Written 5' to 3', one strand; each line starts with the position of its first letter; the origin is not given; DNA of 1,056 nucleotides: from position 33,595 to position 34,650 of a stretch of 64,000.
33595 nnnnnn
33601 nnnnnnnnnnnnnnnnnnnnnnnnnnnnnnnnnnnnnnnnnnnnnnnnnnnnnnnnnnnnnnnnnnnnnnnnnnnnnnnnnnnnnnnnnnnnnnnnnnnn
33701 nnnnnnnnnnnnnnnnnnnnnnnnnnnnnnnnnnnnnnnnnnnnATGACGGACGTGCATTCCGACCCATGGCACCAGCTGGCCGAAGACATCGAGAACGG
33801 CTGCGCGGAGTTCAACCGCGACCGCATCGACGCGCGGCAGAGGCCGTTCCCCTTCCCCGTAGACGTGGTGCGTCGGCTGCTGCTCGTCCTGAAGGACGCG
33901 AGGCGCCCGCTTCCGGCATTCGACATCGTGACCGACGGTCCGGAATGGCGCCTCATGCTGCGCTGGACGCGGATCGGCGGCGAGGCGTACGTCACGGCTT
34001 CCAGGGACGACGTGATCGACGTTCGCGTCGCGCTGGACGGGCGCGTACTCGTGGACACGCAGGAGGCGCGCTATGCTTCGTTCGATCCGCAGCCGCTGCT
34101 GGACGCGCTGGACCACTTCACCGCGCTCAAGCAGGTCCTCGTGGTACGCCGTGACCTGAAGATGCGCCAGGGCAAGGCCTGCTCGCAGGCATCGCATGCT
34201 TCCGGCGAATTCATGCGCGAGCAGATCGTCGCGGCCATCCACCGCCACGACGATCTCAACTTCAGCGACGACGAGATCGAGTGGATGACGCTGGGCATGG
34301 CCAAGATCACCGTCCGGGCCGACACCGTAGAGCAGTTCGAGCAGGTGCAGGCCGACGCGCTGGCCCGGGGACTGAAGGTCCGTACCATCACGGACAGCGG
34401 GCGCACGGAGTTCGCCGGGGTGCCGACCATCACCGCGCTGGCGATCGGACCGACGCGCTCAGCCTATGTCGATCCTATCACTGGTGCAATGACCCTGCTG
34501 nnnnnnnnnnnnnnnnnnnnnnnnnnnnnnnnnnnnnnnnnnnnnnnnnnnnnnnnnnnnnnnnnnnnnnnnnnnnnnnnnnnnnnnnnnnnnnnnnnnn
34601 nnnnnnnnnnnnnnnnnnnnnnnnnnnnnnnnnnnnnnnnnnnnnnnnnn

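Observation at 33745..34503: Peptidyl-tRNA hydrolase (PTH2-type) fused to an unknown 130 aa N-terminal domain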

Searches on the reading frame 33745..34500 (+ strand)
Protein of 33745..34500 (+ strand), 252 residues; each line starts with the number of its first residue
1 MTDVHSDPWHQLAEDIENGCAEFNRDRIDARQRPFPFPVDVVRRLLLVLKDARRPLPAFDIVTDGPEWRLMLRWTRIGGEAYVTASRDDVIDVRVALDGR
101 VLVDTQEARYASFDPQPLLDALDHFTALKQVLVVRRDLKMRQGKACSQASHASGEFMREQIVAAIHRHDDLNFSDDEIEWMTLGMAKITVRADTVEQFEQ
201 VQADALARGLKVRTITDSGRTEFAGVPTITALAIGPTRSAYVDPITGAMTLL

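Call 4: search_protein_families(library=pfam, proteins=[window:33745-34500:+], max_evalue=1)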
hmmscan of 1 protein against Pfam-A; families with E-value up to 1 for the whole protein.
window:33745-34500:+ (252 aa): 1 family
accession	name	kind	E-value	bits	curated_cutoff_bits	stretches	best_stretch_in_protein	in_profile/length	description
PF01981.21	PTH2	-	4.6e-26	91.7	23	1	128-252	1-115/115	Peptidyl-tRNA hydrolase PTH2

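Call 5: search_protein_families(library=ncbifam, proteins=[window:33745-34500:+], max_evalue=1)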
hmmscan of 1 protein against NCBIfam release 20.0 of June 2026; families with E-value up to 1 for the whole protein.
window:33745-34500:+ (252 aa): 2 families
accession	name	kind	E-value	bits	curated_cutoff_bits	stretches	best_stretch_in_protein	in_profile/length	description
NF003314.0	PRK04322.1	equivalog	5.2e-24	84.6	126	1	128-252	3-117/117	peptidyl-tRNA hydrolase Pth2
TIGR00283.1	arch_pth2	equivalog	8.8e-21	74.3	82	1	128-252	1-115/115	aminoacyl-tRNA hydrolase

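Call 6: search_solved_structures(query=window:33745-34500:+, max_evalue=1, show_alignments=3)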
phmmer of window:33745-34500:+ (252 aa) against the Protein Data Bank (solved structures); distinct sequences matched with E-value up to 1: 10.
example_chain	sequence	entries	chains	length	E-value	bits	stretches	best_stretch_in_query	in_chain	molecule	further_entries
1xty_A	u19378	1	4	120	1.7e-12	50.5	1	128-252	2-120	Peptidyl-tRNA hydrolase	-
1q7s_A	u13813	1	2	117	2.1e-11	46.9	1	129-251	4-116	bit1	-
1wn2_A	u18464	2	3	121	3.3e-11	46.3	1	128-252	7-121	Peptidyl-tRNA hydrolase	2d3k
2zv3_A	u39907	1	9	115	1.6e-10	44.1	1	128-252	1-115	Peptidyl-tRNA hydrolase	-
1rzw_A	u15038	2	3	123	2.7e-10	43.3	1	127-252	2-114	Protein AF2095(GR4) | Peptidyl-tRNA hydrolase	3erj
24bt_A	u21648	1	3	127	6.7e-09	38.7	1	128-252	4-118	peptidyl-tRNA hydrolase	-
1rlk_A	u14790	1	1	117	2.3e-08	36.9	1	129-252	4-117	Hypothetical protein Ta0108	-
5ifg_B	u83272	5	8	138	0.53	12.8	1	143-230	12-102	Antitoxin HigA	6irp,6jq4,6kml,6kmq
9e2t_A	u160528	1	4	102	0.63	12.6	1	155-224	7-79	21h10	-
5ycl_A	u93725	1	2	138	0.7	12.5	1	146-230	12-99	Antitoxin HigA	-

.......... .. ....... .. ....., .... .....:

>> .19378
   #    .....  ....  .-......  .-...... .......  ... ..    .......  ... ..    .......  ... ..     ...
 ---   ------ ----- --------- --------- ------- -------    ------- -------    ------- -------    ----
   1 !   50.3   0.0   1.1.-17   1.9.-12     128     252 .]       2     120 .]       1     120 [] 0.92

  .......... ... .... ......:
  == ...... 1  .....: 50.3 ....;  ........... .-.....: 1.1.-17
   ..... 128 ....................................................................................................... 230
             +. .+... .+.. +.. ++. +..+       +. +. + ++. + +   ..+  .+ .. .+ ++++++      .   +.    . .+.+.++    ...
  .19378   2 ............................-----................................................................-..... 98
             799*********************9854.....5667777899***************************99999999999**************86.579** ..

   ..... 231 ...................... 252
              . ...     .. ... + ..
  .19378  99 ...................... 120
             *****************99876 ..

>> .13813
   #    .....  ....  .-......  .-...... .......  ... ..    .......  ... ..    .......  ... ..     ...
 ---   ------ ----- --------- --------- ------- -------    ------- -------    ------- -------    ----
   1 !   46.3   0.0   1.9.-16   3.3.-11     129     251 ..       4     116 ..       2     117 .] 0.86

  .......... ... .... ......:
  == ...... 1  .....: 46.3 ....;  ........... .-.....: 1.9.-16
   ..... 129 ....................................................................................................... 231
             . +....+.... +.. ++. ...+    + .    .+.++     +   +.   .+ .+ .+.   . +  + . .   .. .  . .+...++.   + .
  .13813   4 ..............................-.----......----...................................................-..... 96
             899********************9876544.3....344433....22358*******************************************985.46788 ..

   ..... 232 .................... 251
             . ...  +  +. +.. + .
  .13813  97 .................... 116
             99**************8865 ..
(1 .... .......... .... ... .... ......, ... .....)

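Call 14: search_protein_families(library=phrogs, proteins=[window:33745-34500:+], max_evalue=0.001)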
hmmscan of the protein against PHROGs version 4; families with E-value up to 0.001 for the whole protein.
window:33745-34500:+ (252 aa): 1 family
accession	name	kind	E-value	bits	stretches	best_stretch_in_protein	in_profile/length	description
phrog_1866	-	unknown function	3.6e-21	76.5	1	128-251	8-124/126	-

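Call 16: find_homologous_proteins(query=window:33745-34500:+)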
Query window:33745-34500:+ (252 aa): 76 proteins with E <= 0.001 among 2049 candidates.
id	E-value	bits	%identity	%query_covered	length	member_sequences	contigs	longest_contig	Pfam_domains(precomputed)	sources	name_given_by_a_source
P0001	1.0e-163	560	100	100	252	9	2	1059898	PF01981.22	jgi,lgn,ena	-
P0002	7.3e-128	443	81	98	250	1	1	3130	PF01981.22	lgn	-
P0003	2.7e-95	336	61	97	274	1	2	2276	PF01981.22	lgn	-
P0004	1.4e-84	301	58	99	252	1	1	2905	PF01981.22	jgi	jgi:PTH2 family peptidyl-tRNA hydrolase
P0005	6.8e-78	279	55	100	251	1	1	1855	PF01981.22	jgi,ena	-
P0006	3.5e-71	257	55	98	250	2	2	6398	PF01981.22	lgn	-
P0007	4.2e-70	254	53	98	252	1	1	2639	PF01981.22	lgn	-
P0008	6.1e-63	230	51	98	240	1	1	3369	PF01981.22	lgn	-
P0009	3.2e-59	218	48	98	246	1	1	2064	PF01981.22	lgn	-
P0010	3.3e-45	172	66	50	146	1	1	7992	PF01981.22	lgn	-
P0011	2.3e-43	166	63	54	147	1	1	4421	PF01981.22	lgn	-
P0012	3.4e-43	166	67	50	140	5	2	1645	PF01981.22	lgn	-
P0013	2.1e-42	163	66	50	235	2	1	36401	PF01981.22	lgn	-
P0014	3.2e-41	159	64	50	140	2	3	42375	PF01981.22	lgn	-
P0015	4.6e-41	159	54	60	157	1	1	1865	PF01981.22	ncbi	-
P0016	2.8e-38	150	60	50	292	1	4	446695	PF01981.22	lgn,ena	-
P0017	1.6e-27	115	48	50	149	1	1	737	PF01981.22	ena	-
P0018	2.6e-25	107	47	49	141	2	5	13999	PF01981.22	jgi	-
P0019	5.5e-25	106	46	49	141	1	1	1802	PF01981.22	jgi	jgi:peptidyl-tRNA hydrolase, PTH2 family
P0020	1.1e-24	105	46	50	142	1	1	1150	PF01981.22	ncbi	-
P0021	2.0e-24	104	45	49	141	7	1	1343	PF01981.22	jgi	jgi:PTH2 family peptidyl-tRNA hydrolase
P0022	2.5e-24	104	44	49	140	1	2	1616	PF01981.22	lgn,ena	-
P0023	3.2e-24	104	44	52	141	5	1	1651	PF01981.22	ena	-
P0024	4.7e-24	103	45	49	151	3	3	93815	PF01981.22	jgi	jgi:peptidyl-tRNA hydrolase, PTH2 family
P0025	1.3e-23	102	45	49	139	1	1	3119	PF01981.22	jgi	jgi:peptidyl-tRNA hydrolase, PTH2 family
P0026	1.5e-23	101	46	49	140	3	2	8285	PF01981.22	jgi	jgi:peptidyl-tRNA hydrolase, PTH2 family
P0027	1.8e-23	101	44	49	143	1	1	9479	PF01981.22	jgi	jgi:peptidyl-tRNA hydrolase, PTH2 family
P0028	1.9e-23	101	43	55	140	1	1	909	PF01981.22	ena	-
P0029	2.0e-23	101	45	49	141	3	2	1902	PF01981.22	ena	-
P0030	2.7e-23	101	46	49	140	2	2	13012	PF01981.22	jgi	jgi:peptidyl-tRNA hydrolase, PTH2 family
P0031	2.9e-23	101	41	60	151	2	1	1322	PF01981.22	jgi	jgi:peptidyl-tRNA hydrolase, PTH2 family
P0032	3.1e-23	100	46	49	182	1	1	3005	PF01981.22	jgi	jgi:peptidyl-tRNA hydrolase, PTH2 family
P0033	3.2e-23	100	45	49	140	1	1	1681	PF01981.22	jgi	jgi:peptidyl-tRNA hydrolase, PTH2 family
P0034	3.8e-23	100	45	49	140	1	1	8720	PF01981.22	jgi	jgi:peptidyl-tRNA hydrolase, PTH2 family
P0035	4.4e-23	100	45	50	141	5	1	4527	PF01981.22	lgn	-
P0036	5.3e-23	100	43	49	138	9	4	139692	PF01981.22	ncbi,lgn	-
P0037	5.8e-23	100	46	49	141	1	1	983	PF01981.22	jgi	jgi:peptidyl-tRNA hydrolase, PTH2 family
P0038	6.0e-23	100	42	55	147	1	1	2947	PF01981.22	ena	-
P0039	7.9e-23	99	45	49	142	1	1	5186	PF01981.22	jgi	jgi:peptidyl-tRNA hydrolase, PTH2 family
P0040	9.2e-23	99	43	49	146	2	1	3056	PF01981.22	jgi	jgi:PTH2 family peptidyl-tRNA hydrolase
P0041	1.5e-22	98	46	48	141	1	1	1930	PF01981.22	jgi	jgi:peptidyl-tRNA hydrolase, PTH2 family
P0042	2.5e-22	98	45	48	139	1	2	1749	PF01981.22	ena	-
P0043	2.9e-22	97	44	48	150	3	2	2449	PF01981.22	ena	-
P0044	5.0e-22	97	43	49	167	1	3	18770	PF01981.22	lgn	-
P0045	5.1e-22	96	43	50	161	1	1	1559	PF01981.22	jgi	jgi:peptidyl-tRNA hydrolase, PTH2 family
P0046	5.5e-22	96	43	49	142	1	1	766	PF01981.22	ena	-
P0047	5.6e-22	96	44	50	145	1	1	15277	PF01981.22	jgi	jgi:peptidyl-tRNA hydrolase, PTH2 family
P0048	5.7e-22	96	45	50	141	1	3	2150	PF01981.22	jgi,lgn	jgi:PTH2 family peptidyl-tRNA hydrolase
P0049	7.7e-22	96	44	49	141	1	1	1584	PF01981.22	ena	-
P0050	1.4e-21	95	43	49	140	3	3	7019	PF01981.22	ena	-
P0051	1.7e-21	95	43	49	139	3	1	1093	PF01981.22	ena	-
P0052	1.7e-21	95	42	50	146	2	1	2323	PF01981.22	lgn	-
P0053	1.8e-21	95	44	47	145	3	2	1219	PF01981.22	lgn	-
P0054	1.8e-21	95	43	49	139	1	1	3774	PF01981.22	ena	-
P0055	2.2e-21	94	40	49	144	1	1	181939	PF01981.22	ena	-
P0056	2.6e-21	94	40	54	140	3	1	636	PF01981.22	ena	-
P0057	8.6e-21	92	42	49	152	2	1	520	PF01981.22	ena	-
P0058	1.7e-20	92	41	49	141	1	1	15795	PF01981.22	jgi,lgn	jgi:PTH2 family peptidyl-tRNA hydrolase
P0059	2.4e-20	91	41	49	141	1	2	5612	PF01981.22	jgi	jgi:peptidyl-tRNA hydrolase, PTH2 family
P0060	2.5e-20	91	43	49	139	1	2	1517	PF01981.22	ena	-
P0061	7.1e-20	89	41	50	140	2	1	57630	PF01981.22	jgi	jgi:peptidyl-tRNA hydrolase, PTH2 family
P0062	7.2e-20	89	43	49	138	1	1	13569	PF01981.22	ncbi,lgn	-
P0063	7.7e-20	89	41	50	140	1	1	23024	PF01981.22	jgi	jgi:peptidyl-tRNA hydrolase, PTH2 family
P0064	7.8e-20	89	41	67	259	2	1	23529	PF01981.22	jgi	-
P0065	2.4e-19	88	40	50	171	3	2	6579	PF01981.22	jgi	jgi:peptidyl-tRNA hydrolase, PTH2 family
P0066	6.6e-19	86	40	49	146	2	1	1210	PF01981.22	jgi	jgi:peptidyl-tRNA hydrolase, PTH2 family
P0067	1.3e-18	85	40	50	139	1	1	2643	PF01981.22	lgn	-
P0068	7.4e-18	83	43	48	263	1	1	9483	PF01981.22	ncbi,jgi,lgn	ncbi:MAG: PTH2 family peptidyl-tRNA hydrolase [Myxococcota bacterium]|jgi:PTH2 family peptidyl-tRNA 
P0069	1.3e-17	82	39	49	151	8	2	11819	PF01981.22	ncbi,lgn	-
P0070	1.8e-16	78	39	50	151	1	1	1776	PF01981.22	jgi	jgi:peptidyl-tRNA hydrolase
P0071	2.4e-16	78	38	51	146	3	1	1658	PF01981.22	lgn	-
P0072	7.3e-16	76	40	49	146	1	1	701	PF01981.22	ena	-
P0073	3.4e-15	74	39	50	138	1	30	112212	PF01981.22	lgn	-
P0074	7.5e-13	66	40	49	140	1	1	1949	PF01981.22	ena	-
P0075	1.9e-11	62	38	49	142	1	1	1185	PF01981.22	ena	-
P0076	1.4e-10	59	35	49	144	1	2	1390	PF01981.22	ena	-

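Call 17: find_encoding_contigs(protein=P0001, flank=10000, max_places=6)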
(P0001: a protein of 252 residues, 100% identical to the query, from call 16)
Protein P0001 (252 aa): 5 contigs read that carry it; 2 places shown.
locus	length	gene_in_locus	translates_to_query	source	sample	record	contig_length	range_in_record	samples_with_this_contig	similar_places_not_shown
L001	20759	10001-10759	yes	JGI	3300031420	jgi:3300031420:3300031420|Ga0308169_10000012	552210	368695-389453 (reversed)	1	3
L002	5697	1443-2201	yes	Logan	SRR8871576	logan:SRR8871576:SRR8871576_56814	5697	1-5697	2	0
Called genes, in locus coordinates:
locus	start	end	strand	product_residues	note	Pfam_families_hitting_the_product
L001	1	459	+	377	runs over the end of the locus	-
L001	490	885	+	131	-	-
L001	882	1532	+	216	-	-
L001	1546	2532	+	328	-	-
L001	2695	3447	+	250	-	-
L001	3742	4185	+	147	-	-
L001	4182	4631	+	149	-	-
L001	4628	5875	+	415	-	-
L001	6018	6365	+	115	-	-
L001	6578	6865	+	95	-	-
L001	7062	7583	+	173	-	-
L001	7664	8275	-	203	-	-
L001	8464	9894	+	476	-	-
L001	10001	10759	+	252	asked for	PF01981:PTH2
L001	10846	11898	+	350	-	PF19030:TSP1_ADAMTS (faint), PF04862:DUF642 (faint)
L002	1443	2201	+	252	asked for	PF01981:PTH2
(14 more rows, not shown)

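Call 34: predict_structure(alignment_id=A3)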
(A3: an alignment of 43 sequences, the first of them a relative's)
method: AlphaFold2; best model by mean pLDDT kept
length: 252 residues; sequences in the alignment: 43
mean_pLDDT: 96.1   pTM: 0.87
mean pLDDT of the five models: 96.1, 96.0, 95.9, 95.7, 95.3
residues with pLDDT >= 90: 244; 70-90: 4; 50-70: 2; < 50: 2
segments of 3 or more residues with pLDDT < 50: none
pLDDT, mean of each block of 10 residues (from residue 1): 76 98 98 97 98 97 95 98 97 97 97 98 98 97 96 96 96 96 96 98 98 96 94 98 98 95
secondary structure, 60 per line:
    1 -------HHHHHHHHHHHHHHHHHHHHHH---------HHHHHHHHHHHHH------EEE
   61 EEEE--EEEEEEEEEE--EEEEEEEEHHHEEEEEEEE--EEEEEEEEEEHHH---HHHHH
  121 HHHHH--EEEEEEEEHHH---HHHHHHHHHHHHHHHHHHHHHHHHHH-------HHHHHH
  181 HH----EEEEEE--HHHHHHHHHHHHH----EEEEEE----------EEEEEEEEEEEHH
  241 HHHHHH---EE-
elements in order: H8-29 H39-51 E58-64 E67-76 E79-86 E90-97 E100-109 H116-125 E128-135 H142-167 H175-182 E187-192 H195-207 E212-217 E228-238 H239-246

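Call 39: find_related_loci(query=A2, collection=genome_contigs, flank=10000)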
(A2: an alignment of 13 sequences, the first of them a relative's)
Query A2 (252 aa) in genome_contigs; peptide patterns used: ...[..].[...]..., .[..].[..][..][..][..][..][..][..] (x = any residue, [..] = any of these).
227 stretches matched a pattern; 188 encode a relative of the query (tblastn E <= 1e-3); the best 80 are kept; 80 distinct loci.
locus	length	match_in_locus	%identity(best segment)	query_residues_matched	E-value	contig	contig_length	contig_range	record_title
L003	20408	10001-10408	43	109-251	2e-30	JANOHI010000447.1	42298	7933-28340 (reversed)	MAG: Acidimicrobiia bacterium isolate SOY_64_concoct_114 SOY_64_k141_4214421, whole genome shotgun sequence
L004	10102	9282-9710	43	102-251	4e-30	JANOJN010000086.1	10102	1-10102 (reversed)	MAG: Acidimicrobiia bacterium isolate VAR_48_metabat_226 VAR_48_k141_681751, whole genome shotgun sequence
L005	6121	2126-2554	42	102-251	3e-29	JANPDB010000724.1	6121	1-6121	MAG: Acidimicrobiia bacterium isolate VAR_78_metabat_424_sub VAR_78_k141_2755918, whole genome shotgun sequence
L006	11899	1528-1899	43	128-252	1e-28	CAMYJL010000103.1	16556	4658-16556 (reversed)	MAG: uncultured Nitrospinae bacterium isolate FO_M_Nitrospinota_01 genome assembly, contig: scaffold_5666, whole genome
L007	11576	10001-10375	47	128-251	8e-29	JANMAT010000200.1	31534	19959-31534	MAG: Actinomycetes bacterium isolate OTE_1_metabat_490 OTE_1_k141_5142920, whole genome shotgun sequence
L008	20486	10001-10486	38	93-251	9e-29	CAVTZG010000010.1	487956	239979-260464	MAG: uncultured Actinomycetes bacterium isolate MFD05377.bin.2.91 genome assembly, contig: contig_12405, whole genome sh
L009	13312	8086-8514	41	102-251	2e-28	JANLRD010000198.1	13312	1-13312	MAG: Acidimicrobiia bacterium isolate OTE_38_concoct_320_sub OTE_38_k141_1707902, whole genome shotgun sequence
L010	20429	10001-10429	42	102-251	2e-28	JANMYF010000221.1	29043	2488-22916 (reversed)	MAG: Acidimicrobiia bacterium isolate OTE_8_metabat_427 OTE_8_k141_2965880, whole genome shotgun sequence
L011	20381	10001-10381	44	128-251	5e-28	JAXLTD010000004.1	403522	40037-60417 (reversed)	MAG: Solirubrobacteraceae bacterium isolate STL-ACT52 C1.47.fa-4, whole genome shotgun sequence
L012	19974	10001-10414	42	117-251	6e-28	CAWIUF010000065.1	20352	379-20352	MAG: uncultured Actinomycetota bacterium isolate MFD01213.bin.2.97 genome assembly, contig: contig_67420, whole genome s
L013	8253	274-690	44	108-251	5e-28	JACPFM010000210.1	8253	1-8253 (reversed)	MAG: Deltaproteobacteria bacterium isolate NC_groundwater_361_Ag_B-0.1um_71_13 GD18-4_B1_scaffold_1872750, whole genome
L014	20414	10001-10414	43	117-251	4e-28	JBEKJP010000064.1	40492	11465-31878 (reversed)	MAG: Streptosporangiaceae bacterium isolate SPRUCE 326 SPRUCE_326_64, whole genome shotgun sequence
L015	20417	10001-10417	42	116-251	8e-28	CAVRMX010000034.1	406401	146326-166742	MAG: uncultured Actinomycetes bacterium isolate MFD05521.bin.3.92 genome assembly, contig: contig_557, whole genome shot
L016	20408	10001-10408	42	109-251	8e-28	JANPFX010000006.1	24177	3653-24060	MAG: Acidimicrobiia bacterium isolate VAR_69_metabat_87 VAR_69_k141_2375075, whole genome shotgun sequence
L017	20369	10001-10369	45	127-251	1e-27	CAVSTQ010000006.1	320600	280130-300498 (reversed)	MAG: uncultured Actinomycetes bacterium isolate MFD09603.bin.2.96 genome assembly, contig: contig_16234, whole genome sh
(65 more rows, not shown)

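Call 41: find_encoding_contigs(protein=P0016, flank=10000, max_places=3)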
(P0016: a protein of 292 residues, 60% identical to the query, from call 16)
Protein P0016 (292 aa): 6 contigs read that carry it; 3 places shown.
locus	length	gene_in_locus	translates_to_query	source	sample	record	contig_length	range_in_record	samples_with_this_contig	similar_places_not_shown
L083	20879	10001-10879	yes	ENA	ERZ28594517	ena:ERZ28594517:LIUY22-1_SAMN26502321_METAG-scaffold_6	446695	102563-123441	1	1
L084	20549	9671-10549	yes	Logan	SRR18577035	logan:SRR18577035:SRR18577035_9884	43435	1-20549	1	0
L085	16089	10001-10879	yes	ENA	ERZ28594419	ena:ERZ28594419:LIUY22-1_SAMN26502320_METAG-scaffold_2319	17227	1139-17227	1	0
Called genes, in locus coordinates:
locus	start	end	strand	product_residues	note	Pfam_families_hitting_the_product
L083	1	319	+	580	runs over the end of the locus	-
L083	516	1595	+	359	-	-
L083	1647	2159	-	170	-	PF05443:ROS_MUCR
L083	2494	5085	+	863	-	PF13671:AAA_33, PF00149:Metallophos, PF09511:RNA_lig_T4_1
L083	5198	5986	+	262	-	-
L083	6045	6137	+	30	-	-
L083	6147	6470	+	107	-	-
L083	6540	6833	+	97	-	-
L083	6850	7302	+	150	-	-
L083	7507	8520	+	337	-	-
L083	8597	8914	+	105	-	-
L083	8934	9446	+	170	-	-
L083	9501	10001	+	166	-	-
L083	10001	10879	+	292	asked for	PF01981:PTH2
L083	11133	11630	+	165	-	-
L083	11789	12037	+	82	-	-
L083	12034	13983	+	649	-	-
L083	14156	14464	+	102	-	-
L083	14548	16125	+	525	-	PF01590:GAF, PF13185:GAF_2 (weak), PF07536:HWE_HK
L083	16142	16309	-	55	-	-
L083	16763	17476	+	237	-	PF02146:SIR2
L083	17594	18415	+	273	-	-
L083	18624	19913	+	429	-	PF04326:SLFN_AlbA_2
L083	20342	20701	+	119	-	-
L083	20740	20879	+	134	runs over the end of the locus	PF08000:bPH_1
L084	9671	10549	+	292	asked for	PF01981:PTH2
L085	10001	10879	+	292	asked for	PF01981:PTH2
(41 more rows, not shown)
